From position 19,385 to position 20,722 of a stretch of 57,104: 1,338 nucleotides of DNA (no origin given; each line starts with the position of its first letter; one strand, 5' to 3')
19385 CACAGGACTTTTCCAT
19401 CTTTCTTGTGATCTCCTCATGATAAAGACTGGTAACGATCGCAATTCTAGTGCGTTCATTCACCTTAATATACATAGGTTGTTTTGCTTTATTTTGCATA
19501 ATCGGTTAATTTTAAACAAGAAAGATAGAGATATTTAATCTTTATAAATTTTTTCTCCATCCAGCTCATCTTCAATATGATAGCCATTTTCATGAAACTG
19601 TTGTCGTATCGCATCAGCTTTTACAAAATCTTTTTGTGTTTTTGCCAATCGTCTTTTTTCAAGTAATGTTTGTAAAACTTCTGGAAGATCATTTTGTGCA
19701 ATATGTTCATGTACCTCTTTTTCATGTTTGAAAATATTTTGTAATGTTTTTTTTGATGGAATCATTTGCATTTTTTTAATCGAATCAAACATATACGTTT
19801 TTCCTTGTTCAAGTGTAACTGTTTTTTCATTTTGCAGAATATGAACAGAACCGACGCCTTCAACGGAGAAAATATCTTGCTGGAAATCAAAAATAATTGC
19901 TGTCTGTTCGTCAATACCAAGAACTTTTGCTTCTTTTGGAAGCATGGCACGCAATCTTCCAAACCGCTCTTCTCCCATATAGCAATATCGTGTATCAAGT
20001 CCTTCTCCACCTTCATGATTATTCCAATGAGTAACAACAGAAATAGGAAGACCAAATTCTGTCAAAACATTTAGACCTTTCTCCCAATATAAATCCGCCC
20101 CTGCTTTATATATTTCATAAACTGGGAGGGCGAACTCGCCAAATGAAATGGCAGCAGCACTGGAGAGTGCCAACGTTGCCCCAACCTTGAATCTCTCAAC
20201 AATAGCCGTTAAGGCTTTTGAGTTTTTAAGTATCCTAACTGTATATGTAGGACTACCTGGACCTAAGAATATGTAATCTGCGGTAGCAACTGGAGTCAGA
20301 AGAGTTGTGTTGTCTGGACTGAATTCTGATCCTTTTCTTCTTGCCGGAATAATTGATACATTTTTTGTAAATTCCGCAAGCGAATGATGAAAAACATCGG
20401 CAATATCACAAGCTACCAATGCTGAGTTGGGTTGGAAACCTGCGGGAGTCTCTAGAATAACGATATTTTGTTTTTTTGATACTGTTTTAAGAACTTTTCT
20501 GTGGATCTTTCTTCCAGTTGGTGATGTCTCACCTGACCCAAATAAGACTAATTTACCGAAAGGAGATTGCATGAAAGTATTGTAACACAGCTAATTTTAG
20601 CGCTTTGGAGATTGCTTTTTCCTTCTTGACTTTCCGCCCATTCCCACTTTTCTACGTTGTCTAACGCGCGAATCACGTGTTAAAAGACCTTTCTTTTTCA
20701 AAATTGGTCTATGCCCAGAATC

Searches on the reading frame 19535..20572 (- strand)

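Call 12: search_protein_families(library=ncbifam, proteins=[window:19535-20572:-], max_evalue=0.01)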
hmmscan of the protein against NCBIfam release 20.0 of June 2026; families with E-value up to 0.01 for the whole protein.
window:19535-20572:- (345 aa): 4 families
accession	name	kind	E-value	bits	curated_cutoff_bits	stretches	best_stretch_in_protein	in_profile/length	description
TIGR02069.1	cyanophycinase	equivalog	5.5e-11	42.4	126.6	2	202-257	170-225/250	cyanophycinase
NF011107.0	PRK14534.1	equivalog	7e-07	28.6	744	1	290-342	424-478/481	cysteine--tRNA ligase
TIGR00435.1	cysS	equivalog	3.5e-06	26.4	340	1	267-344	388-465/466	cysteine--tRNA ligase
NF011108.0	PRK14536.1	equivalog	0.00011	21.1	780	1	286-339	431-484/490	cysteine--tRNA ligase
